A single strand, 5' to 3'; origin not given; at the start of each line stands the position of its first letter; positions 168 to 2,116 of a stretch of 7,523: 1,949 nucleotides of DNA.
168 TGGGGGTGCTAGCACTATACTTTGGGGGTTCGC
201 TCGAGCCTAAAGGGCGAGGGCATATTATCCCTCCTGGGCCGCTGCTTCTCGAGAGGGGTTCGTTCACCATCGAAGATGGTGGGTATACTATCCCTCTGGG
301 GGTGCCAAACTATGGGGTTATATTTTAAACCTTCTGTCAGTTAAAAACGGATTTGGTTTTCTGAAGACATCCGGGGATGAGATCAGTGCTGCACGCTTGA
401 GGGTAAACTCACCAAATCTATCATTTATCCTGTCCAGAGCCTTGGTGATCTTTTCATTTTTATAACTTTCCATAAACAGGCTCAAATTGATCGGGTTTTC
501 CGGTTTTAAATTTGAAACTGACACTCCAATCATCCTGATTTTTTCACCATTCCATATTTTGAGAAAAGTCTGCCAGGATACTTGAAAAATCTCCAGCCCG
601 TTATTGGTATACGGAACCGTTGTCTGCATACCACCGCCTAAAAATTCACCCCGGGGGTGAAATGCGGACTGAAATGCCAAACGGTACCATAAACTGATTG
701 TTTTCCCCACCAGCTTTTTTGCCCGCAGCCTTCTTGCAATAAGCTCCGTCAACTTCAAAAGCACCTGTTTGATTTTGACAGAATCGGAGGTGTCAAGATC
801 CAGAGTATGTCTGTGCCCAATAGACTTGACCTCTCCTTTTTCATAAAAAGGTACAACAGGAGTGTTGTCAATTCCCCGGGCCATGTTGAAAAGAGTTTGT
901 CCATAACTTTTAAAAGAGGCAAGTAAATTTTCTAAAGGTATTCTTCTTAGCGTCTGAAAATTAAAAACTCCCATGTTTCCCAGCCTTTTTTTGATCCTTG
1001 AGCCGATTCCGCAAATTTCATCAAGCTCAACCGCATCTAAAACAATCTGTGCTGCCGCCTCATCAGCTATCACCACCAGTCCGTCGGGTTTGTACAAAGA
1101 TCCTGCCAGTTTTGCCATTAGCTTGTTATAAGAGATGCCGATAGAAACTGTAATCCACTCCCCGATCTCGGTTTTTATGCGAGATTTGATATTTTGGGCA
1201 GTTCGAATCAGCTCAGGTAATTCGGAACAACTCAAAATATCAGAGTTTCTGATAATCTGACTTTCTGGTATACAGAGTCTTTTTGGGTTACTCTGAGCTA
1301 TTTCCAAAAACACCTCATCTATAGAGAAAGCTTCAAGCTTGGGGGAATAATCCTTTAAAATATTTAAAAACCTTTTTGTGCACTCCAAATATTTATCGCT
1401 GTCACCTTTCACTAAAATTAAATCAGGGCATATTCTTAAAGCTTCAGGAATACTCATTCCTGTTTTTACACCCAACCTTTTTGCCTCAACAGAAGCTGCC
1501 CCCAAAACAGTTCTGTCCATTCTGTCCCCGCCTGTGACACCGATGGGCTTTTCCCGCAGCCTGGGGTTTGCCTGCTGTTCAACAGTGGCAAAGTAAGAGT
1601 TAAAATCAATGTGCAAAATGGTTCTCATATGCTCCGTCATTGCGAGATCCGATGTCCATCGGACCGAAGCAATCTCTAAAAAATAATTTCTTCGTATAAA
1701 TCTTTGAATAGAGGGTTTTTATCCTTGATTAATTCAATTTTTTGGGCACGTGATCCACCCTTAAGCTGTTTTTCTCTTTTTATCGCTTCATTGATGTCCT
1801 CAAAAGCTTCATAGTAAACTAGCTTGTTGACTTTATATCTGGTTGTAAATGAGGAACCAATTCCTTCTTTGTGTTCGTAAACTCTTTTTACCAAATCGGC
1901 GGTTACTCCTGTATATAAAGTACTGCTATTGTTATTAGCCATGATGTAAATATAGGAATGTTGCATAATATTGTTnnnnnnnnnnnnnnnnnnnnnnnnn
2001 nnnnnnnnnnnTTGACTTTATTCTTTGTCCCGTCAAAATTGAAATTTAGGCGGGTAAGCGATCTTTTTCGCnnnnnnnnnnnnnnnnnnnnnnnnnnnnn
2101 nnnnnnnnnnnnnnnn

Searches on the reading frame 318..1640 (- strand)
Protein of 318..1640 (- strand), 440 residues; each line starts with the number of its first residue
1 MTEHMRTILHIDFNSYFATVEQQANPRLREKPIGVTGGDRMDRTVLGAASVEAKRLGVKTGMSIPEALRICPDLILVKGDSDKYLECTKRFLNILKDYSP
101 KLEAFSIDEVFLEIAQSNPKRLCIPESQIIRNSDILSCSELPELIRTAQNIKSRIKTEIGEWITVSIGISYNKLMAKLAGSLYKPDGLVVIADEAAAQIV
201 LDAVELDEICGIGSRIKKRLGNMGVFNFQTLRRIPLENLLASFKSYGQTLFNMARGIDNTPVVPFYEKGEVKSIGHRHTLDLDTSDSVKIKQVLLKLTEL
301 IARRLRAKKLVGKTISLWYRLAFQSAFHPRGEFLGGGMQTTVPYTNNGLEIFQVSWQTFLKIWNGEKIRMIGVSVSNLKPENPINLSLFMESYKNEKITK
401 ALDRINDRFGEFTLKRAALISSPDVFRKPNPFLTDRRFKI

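Call 3: search_protein_families(library=pfam, proteins=[window:318-1640:-], max_evalue=1)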
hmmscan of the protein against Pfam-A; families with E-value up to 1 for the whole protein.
window:318-1640:- (440 aa): 7 families
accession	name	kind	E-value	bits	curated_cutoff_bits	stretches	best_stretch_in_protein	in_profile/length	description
PF00817.25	IMS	-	6.3e-38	130.4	23.2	1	11-179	1-146/148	impB/mucB/samB family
PF11799.13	IMS_C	-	7.7e-19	68.6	20.7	1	272-388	2-109/109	impB/mucB/samB family C-terminal domain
PF21999.2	IMS_HHH_1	-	2.8e-08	34.5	27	1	209-258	3-53/53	DNA polymerase-iota, thumb domain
PF08827.16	DUF1805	-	0.018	15.8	29.5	1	34-69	27-62/64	Domain of unknown function (DUF1805)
PF13242.12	Hydrolase_like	-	0.092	13.1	22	1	38-75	28-68/75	HAD-hyrolase-like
PF11798.14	IMS_HHH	-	0.11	13.3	24.4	1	198-225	5-32/32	IMS family HHH motif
PF13438.11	DUF4113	-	0.15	12.6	24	1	397-418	2-23/51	Domain of unknown function (DUF4113)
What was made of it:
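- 318..1640 (-): Y-family DNA polymerase (DinB type; catalytic SIDE motif present). This is the real partner of the 81-aa gene. Pfam IMS, IMS_C and IMS_HHH_1 (call 3).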

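Call 93: search_dna_similar(query=window:318-1640:-, collection=plasmids, mode=protein, max_rows=60, rows=spread, max_evalue=0.001)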
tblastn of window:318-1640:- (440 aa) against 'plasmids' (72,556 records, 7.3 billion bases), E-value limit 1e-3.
The search stops at 5000 records and this limit was reached: more records match than are counted here, and every count below describes the 5000 best-scoring records only.
Records with a match: at least 5000; places in all: 5314; records where one place covers at least 80% of the query: 4675.
Best place of each record, by identity: <60% 5000.
By first word of the organism name: Klebsiella 1680; Enterococcus 869; Salmonella 292; Acinetobacter 264; Escherichia 161; Lactiplantibacillus 157; Listeria 137; Enterobacter 130; Rhizobium 119; Citrobacter 97; and 172 more.
By predicted mobility (MOB-suite, as given by PLSDB): conjugative 2875; non-mobilizable 1201; mobilizable 924.
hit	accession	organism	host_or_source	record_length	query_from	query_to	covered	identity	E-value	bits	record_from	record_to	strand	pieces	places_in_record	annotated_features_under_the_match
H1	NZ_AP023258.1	Mesorhizobium sp. L-2-11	Lotus japonicus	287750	1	428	97%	31.0%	5e-42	166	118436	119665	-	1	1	dinB: DNA polymerase IV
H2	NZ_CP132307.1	Shinella sumterensis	Homo sapiens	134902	3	385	87%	30.1%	2e-39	158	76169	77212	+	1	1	dinB: DNA polymerase IV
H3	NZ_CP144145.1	Lactiplantibacillus plantarum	Cell culture,cheese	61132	11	410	91%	28.1%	4e-17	92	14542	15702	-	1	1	Y-family DNA polymerase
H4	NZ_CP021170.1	Paenibacillus bovis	mixed culture,yak milk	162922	19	417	91%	27.7%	5e-22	106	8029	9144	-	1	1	DNA polymerase V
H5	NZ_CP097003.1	Enterococcus faecalis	whole organism,pet food (BARF)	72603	3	418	95%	26.2%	6e-16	88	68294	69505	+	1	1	Y-family DNA polymerase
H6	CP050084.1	Rhizobium leguminosarum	Trifolium pratense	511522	6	379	85%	28.9%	3e-36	149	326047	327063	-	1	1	none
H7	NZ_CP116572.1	Enterococcus faecalis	Bos taurus,whole organism,fecal sample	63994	9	418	93%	26.1%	9e-18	94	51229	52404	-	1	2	Y-family DNA polymerase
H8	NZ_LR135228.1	Enterococcus faecium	-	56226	11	418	93%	26.1%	4e-19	98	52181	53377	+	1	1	Y-family DNA polymerase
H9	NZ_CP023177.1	Lactiplantibacillus plantarum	Drosophila melanogaster Oregon-R ...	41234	11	410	91%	26.6%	9e-17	91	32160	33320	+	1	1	Y-family DNA polymerase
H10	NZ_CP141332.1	Lactiplantibacillus plantarum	whole organism,fermented food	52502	11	410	91%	26.4%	2e-17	93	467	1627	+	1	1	Y-family DNA polymerase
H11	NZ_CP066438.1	Enterococcus faecium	Homo sapiens,cell culture,rectal swab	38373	11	418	93%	25.9%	3e-18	96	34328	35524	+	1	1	Y-family DNA polymerase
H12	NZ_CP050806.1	Lactiplantibacillus plantarum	single cell,kimchi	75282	11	410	91%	26.4%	8e-16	88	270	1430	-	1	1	Y-family DNA polymerase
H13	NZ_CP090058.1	Listeria monocytogenes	sheep,Sheep outbreak - vaginal swab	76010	7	418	94%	25.4%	6e-22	106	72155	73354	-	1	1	Y-family DNA polymerase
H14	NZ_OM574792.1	Enterococcus faecalis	-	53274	9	418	93%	25.4%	2e-17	93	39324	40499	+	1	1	Y-family DNA polymerase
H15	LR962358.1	Enterococcus faecalis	-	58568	3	418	95%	24.9%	7e-15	85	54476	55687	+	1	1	none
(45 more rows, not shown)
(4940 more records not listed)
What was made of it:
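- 318..1640 (-): Best plasmid matches are annotated dinB (call 93).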

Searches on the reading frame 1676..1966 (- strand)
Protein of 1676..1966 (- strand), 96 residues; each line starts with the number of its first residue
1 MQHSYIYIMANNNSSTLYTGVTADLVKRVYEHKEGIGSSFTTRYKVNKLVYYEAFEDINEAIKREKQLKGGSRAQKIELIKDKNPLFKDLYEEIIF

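Call 3: search_protein_families(library=pfam, proteins=[window:1676-1966:-], max_evalue=1)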
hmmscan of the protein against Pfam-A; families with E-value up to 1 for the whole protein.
window:1676-1966:- (96 aa): 2 families
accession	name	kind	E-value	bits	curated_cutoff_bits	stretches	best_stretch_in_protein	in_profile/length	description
PF01541.30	GIY-YIG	-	4.6e-18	65.7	22.6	1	4-76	2-76/78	GIY-YIG catalytic domain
PF13090.12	PP_kinase_C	-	0.13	12.2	25.8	1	2-32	89-118/172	Polyphosphate kinase C-terminal domain 2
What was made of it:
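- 1676..1966 (-): GIY-YIG nuclease gene, inserted between the small gene and the polymerase gene in this genome only. Pfam GIY-YIG, E 4.6e-18 (call 3).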

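Call 57: search_protein_families(library=padloc, proteins=[window:1676-1966:-], max_evalue=1)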
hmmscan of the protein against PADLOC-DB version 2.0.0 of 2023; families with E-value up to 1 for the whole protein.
window:1676-1966:- (96 aa): 0 families

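Call 58: search_protein_families(library=phrogs, proteins=[window:1676-1966:-], max_evalue=1)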
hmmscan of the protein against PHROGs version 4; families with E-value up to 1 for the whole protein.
window:1676-1966:- (96 aa): 3 families
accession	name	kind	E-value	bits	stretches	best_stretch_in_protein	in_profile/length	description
phrog_24961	-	unknown function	0.0044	17.5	1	6-45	134-173/234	-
phrog_21650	-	unknown function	0.0072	17.6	1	41-83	3-47/50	-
phrog_16880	-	DNA, RNA and nucleotide metabolism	0.016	16.1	1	4-53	7-57/162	endonuclease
